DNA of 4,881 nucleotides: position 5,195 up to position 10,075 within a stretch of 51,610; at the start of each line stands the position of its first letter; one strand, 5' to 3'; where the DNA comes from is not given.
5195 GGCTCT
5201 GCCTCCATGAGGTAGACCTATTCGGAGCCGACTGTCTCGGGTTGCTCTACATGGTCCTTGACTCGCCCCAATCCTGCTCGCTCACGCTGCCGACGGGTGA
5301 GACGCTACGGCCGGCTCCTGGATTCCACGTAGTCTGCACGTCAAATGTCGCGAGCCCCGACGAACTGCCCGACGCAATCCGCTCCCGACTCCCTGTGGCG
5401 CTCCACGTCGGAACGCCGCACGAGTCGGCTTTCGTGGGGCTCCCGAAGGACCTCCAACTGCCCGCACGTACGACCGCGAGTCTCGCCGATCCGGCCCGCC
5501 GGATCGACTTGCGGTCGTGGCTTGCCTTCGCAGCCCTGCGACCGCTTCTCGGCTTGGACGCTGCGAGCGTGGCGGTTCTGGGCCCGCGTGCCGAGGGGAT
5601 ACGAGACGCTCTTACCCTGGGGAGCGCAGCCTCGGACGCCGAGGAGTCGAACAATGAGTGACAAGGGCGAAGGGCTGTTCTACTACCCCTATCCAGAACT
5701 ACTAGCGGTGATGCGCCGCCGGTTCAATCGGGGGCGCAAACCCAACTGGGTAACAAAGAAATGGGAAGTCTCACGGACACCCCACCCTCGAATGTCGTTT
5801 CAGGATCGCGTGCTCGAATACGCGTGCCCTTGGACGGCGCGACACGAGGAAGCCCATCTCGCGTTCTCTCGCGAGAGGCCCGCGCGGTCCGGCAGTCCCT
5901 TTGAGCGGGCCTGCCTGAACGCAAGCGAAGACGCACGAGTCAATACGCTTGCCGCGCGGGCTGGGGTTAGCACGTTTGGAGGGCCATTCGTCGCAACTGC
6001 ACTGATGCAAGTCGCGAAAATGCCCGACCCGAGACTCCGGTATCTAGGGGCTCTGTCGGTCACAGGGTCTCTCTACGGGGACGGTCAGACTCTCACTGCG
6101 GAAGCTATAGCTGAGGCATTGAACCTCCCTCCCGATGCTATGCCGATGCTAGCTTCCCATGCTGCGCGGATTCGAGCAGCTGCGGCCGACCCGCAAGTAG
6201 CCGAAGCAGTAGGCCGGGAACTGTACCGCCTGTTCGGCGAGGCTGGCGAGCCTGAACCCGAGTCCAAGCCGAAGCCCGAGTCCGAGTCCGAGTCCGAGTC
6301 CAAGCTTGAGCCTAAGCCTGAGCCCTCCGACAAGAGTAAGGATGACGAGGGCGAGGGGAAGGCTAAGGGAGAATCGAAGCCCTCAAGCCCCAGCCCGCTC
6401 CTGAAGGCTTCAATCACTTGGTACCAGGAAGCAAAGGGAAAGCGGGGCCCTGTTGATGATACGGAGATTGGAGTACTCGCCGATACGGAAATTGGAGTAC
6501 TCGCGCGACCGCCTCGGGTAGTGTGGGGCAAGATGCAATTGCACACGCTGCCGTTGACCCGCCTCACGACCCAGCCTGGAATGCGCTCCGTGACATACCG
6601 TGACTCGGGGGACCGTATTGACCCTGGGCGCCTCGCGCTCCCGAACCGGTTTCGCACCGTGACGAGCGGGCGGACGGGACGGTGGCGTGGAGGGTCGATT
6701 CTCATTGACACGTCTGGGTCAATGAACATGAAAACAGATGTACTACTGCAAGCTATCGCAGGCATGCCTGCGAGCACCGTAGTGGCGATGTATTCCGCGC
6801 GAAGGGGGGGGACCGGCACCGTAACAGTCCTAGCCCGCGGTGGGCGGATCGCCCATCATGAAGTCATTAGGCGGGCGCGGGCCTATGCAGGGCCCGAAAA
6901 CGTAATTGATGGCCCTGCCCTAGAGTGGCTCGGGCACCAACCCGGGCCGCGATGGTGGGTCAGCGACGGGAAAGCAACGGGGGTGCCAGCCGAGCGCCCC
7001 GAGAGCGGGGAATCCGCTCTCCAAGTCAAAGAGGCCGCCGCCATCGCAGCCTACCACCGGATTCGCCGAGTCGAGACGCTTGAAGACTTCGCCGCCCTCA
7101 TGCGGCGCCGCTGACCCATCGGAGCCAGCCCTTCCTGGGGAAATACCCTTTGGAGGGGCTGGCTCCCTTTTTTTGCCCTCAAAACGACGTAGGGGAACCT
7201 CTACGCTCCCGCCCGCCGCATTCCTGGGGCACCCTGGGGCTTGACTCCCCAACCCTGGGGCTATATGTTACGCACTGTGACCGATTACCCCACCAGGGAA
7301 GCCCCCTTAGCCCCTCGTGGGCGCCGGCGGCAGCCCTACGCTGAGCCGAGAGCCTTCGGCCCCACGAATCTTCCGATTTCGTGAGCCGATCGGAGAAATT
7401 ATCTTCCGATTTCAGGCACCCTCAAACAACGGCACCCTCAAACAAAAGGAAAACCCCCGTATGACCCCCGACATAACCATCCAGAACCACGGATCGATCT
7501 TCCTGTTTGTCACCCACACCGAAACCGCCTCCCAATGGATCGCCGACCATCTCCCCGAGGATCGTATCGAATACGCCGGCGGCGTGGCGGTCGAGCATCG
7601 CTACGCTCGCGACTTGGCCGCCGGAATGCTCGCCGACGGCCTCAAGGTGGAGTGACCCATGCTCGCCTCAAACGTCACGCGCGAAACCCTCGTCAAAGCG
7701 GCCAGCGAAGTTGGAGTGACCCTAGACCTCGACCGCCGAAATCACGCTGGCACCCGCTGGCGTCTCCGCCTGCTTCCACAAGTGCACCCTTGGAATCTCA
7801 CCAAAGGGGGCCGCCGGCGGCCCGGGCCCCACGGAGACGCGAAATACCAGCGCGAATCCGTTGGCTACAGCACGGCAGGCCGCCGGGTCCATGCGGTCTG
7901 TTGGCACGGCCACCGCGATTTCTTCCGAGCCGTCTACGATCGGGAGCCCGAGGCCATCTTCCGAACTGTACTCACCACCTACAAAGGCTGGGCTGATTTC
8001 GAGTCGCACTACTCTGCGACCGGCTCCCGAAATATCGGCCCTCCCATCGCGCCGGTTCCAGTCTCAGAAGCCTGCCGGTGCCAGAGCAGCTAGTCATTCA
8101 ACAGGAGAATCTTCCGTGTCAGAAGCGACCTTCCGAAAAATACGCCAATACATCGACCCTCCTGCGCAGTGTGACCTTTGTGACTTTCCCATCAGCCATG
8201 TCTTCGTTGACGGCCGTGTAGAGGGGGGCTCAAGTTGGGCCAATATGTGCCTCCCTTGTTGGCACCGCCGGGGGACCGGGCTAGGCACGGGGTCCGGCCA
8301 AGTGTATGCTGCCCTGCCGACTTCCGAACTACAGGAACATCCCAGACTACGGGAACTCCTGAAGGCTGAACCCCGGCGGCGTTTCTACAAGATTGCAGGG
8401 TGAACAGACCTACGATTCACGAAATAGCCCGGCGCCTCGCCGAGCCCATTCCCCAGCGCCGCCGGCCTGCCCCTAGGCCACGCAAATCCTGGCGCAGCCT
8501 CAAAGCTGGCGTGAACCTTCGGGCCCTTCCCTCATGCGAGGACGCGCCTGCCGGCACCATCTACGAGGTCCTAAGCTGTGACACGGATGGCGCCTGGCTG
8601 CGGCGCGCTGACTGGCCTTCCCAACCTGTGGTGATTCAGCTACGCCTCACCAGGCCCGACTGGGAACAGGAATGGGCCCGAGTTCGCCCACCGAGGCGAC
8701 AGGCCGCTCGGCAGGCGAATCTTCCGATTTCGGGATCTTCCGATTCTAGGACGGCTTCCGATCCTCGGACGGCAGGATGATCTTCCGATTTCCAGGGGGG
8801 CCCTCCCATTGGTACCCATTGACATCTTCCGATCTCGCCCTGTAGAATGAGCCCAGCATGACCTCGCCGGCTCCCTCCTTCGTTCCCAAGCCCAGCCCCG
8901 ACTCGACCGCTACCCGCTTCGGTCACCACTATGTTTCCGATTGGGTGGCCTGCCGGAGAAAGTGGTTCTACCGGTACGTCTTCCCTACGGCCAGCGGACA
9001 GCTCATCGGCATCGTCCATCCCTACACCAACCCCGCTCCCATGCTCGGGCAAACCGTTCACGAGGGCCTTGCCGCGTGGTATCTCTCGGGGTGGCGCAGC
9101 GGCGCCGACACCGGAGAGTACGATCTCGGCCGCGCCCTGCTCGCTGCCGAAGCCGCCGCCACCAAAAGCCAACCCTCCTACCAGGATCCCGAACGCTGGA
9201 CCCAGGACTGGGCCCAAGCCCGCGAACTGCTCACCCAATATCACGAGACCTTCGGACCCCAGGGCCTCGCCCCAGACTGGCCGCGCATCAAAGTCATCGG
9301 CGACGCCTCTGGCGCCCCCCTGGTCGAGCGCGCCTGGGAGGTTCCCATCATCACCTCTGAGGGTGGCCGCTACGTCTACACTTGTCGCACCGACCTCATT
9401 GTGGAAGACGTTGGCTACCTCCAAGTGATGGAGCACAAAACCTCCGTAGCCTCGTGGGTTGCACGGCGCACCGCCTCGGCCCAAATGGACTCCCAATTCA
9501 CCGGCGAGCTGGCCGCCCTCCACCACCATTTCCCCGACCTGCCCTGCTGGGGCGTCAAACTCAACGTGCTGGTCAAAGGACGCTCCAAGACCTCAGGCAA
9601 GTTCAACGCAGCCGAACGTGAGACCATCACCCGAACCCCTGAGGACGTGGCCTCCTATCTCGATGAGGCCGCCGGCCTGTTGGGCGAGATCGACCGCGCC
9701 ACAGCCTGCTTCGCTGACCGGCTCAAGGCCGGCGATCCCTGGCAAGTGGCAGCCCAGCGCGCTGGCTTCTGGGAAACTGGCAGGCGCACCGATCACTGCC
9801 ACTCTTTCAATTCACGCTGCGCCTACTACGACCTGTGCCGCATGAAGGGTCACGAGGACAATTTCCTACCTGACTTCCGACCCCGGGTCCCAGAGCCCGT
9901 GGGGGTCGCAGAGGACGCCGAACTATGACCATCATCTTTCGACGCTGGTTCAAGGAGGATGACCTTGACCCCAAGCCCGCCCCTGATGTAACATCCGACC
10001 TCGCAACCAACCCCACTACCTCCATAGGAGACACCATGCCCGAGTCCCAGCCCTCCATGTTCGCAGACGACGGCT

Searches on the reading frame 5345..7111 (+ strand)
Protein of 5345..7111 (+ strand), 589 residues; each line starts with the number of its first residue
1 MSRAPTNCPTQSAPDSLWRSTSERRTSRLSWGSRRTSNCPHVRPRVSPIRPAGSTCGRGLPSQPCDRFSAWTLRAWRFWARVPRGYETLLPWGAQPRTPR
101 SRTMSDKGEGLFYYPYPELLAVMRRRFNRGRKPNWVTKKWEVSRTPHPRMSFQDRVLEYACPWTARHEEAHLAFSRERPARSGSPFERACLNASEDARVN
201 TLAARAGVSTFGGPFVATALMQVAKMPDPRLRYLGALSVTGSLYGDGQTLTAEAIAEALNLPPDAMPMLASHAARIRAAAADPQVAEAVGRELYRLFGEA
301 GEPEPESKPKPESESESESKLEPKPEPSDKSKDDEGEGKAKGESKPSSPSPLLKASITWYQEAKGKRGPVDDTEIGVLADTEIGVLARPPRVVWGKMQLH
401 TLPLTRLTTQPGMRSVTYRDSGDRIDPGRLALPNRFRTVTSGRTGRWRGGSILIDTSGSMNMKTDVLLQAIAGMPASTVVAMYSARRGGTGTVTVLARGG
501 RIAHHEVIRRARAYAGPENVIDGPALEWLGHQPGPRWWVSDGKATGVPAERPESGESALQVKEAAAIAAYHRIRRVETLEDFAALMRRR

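Call 63: search_protein_families(library=phrogs, proteins=[window:5345-7111:+], max_evalue=0.00001)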
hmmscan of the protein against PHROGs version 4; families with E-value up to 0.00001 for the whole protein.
window:5345-7111:+ (589 aa): 1 family
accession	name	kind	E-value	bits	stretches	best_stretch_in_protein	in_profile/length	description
phrog_33218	-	unknown function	2.6e-06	27.5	1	414-573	281-436/457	-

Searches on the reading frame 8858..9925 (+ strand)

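Call 63: search_protein_families(library=phrogs, proteins=[window:8858-9925:+], max_evalue=0.00001)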
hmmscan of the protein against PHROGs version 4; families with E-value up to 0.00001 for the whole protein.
window:8858-9925:+ (356 aa): 1 family
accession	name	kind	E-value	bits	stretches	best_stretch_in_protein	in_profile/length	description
phrog_1218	-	DNA, RNA and nucleotide metabolism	1.1e-11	45.6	1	26-256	15-224/364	exonuclease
